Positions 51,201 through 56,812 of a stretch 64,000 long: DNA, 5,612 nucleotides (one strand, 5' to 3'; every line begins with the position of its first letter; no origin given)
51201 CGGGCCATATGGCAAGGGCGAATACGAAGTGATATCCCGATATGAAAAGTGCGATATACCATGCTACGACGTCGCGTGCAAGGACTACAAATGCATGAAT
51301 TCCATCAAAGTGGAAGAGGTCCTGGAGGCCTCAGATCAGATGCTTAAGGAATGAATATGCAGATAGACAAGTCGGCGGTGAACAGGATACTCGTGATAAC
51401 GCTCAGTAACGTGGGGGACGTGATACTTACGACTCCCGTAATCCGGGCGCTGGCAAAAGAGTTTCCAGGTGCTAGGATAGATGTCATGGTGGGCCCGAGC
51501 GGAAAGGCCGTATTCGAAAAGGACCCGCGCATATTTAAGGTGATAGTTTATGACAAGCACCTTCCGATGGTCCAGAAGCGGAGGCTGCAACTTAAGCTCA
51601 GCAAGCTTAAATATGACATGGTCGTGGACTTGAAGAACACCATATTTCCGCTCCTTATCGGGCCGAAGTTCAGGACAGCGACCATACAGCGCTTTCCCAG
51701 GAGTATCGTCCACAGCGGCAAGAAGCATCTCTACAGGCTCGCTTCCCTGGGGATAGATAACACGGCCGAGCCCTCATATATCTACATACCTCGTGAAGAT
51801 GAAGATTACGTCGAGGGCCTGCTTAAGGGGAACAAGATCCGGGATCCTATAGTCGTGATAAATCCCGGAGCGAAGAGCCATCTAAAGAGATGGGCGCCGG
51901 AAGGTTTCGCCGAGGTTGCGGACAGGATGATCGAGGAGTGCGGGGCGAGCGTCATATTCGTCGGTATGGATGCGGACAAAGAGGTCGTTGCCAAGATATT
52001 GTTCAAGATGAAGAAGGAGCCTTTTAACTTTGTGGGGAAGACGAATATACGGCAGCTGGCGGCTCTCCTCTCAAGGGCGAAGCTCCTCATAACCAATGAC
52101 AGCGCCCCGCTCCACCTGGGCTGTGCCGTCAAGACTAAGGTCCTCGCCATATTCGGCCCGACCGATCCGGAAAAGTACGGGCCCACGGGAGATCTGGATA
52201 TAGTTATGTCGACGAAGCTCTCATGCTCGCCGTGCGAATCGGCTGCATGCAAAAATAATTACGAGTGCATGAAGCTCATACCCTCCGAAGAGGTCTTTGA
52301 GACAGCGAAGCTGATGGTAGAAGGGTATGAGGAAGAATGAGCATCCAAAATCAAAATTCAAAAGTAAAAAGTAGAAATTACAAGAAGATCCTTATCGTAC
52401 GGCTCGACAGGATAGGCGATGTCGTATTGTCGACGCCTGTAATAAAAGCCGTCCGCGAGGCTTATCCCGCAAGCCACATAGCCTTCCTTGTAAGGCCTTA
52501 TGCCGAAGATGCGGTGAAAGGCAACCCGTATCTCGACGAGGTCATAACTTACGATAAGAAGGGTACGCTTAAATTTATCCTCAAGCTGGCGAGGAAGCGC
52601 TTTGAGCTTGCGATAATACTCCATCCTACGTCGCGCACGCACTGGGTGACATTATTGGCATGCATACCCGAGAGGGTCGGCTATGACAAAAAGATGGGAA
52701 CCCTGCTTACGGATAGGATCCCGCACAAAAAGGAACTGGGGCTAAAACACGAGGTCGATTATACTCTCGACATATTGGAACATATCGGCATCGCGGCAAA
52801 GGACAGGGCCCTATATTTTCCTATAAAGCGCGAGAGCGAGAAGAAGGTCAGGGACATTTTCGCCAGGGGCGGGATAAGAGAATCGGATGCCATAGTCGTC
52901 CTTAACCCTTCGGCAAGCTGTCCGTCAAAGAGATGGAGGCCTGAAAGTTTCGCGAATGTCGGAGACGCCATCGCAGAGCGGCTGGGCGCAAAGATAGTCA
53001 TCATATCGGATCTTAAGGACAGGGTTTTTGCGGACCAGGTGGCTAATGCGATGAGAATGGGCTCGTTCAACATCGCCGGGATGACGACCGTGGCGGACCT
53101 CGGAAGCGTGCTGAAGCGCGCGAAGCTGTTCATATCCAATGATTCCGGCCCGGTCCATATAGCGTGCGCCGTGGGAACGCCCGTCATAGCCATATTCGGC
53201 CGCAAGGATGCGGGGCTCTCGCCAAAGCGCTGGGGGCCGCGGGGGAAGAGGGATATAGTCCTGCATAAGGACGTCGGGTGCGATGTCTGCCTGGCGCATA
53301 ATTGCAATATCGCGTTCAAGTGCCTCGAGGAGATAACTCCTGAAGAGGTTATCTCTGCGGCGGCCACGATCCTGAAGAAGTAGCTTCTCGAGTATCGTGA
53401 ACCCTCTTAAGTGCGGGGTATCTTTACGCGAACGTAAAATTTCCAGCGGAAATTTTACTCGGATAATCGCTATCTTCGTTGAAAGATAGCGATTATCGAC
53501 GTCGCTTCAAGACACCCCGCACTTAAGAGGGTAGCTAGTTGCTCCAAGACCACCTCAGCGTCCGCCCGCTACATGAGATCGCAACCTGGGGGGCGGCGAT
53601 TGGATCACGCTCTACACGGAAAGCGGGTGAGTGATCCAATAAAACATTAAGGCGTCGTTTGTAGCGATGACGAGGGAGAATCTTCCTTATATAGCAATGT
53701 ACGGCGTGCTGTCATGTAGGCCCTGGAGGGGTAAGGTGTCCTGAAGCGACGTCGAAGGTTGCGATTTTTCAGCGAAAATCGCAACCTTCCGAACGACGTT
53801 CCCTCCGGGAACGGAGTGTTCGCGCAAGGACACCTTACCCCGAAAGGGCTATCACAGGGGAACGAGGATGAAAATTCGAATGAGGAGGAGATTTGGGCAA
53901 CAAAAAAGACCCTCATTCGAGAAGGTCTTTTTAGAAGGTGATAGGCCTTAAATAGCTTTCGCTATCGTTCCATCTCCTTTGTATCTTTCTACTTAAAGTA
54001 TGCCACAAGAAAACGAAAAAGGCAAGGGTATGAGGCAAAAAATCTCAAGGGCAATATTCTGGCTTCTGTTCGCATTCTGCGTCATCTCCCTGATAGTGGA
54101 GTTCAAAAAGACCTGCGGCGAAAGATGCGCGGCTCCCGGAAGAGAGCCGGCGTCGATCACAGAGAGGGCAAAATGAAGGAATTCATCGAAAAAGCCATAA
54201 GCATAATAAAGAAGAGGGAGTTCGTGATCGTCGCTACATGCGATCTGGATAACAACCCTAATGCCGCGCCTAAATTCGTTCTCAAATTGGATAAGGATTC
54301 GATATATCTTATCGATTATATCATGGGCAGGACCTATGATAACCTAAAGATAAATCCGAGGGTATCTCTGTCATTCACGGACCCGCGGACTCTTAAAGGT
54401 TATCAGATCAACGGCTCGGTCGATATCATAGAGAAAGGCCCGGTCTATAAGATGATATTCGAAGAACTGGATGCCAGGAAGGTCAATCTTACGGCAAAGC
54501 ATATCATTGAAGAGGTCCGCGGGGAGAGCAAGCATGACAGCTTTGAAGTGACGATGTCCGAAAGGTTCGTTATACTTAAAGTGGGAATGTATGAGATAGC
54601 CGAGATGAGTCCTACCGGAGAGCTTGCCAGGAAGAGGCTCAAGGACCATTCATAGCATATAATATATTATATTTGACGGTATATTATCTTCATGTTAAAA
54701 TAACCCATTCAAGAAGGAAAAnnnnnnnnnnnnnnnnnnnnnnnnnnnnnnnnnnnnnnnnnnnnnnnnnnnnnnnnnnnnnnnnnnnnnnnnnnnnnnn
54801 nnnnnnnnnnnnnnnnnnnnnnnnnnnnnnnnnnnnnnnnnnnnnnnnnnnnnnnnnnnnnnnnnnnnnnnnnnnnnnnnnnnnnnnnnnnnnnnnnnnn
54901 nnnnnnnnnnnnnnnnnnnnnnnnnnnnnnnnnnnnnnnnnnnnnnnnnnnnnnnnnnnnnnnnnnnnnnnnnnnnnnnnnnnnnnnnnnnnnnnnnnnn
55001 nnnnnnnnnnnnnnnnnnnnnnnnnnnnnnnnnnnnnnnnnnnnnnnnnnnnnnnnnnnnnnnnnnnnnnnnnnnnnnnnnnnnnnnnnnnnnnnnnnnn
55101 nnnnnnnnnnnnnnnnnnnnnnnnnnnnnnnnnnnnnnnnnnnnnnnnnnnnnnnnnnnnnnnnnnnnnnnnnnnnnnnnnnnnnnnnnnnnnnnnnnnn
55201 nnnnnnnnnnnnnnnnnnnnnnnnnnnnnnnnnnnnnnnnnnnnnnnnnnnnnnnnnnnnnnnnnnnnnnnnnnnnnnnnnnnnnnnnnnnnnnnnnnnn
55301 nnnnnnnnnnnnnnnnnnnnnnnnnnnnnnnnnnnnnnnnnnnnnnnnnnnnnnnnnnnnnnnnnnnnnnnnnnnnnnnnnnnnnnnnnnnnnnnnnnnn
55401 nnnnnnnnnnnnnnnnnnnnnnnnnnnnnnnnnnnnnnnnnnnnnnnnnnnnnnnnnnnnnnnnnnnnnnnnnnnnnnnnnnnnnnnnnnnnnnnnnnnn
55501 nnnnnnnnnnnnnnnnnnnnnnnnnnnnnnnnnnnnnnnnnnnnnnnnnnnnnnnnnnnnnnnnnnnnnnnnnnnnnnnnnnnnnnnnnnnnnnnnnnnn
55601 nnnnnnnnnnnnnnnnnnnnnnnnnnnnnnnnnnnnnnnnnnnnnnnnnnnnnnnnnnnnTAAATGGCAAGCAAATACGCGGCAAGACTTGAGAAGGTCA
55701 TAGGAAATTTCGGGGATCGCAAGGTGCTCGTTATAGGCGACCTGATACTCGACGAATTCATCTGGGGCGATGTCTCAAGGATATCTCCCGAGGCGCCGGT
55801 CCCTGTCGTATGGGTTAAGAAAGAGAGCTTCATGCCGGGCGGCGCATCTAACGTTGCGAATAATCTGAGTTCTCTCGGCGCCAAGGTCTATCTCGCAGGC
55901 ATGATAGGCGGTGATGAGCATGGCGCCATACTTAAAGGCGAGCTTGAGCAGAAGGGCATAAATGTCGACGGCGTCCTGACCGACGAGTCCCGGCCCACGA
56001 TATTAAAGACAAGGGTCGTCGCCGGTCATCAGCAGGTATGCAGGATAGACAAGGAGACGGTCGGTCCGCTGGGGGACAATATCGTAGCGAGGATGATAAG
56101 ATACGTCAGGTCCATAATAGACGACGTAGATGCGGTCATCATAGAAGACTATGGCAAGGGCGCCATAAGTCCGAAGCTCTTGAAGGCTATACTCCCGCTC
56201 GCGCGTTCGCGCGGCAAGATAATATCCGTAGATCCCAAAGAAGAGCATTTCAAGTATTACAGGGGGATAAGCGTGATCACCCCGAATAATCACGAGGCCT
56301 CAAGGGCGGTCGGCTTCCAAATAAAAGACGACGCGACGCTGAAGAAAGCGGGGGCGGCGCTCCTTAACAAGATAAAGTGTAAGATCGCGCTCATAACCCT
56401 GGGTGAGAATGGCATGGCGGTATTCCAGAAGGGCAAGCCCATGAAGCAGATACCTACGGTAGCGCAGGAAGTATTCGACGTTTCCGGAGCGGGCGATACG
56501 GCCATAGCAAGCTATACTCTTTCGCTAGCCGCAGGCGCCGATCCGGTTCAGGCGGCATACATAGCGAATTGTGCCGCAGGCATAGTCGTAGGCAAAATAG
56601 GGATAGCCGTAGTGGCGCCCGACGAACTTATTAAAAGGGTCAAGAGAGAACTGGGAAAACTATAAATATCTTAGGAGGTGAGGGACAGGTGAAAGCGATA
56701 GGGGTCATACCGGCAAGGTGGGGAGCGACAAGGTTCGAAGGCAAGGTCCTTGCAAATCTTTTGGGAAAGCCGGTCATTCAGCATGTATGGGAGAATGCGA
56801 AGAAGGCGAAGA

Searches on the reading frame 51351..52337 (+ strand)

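Call 12: search_protein_families(library=pfam, proteins=[window:51351-52337:+], max_evalue=0.01)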
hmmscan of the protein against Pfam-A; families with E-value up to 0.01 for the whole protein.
window:51351-52337:+ (329 aa): 1 family
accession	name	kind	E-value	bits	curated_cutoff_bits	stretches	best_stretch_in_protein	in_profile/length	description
PF01075.23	Glyco_transf_9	-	5.7e-35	121.2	22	1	160-302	100-243/247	Glycosyltransferase family 9 (heptosyltransferase)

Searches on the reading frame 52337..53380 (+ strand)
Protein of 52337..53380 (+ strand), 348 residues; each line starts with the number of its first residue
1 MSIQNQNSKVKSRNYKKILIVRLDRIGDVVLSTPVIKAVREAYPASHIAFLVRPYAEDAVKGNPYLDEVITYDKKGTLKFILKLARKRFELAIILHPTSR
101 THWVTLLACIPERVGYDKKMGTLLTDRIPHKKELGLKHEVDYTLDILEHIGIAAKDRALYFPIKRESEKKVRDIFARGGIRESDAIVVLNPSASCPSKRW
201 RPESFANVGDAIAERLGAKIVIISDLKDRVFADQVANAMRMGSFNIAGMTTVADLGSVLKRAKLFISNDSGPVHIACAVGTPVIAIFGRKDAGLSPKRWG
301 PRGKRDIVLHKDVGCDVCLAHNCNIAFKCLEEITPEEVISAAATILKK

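Call 12: search_protein_families(library=pfam, proteins=[window:52337-53380:+], max_evalue=0.01)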
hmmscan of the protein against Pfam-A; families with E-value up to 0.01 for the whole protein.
window:52337-53380:+ (348 aa): 1 family
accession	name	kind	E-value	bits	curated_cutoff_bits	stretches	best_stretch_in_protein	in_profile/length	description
PF01075.23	Glyco_transf_9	-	1.4e-34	120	22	1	79-324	3-242/247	Glycosyltransferase family 9 (heptosyltransferase)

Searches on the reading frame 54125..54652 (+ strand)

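Call 12: search_protein_families(library=pfam, proteins=[window:54125-54652:+], max_evalue=0.01)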
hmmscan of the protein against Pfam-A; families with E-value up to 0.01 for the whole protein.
window:54125-54652:+ (176 aa): 2 families
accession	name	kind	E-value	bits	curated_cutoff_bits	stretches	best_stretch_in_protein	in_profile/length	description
PF01243.27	PNPOx_N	-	7.7e-17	62.2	28.1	1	25-145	6-114/120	Pyridoxamine 5'-phosphate oxidase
PF04289.18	DUF447_N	-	0.003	18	24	1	34-93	3-61/114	Protein of unknown function (DUF447) N-terminal domain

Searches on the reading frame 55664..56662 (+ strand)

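Call 12: search_protein_families(library=pfam, proteins=[window:55664-56662:+], max_evalue=0.01)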
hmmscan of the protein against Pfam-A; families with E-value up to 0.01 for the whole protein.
window:55664-56662:+ (333 aa): 4 families
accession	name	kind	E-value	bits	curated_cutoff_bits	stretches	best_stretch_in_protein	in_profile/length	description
PF00294.29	PfkB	-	4.2e-43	148.3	25.8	1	20-315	3-296/302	pfkB family carbohydrate kinase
PF08543.17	Phos_pyr_kin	-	4.8e-07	29.9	27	1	202-301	120-224/246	Phosphomethylpyrimidine kinase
PF01256.23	Carb_kinase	-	0.0017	18.3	27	1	194-313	110-220/242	NAD(P)H-hydrate dehydratase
PF25270.1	Khk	-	0.0068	16.1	35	0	204-309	243-347/365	Prokaryotic ketohexokinase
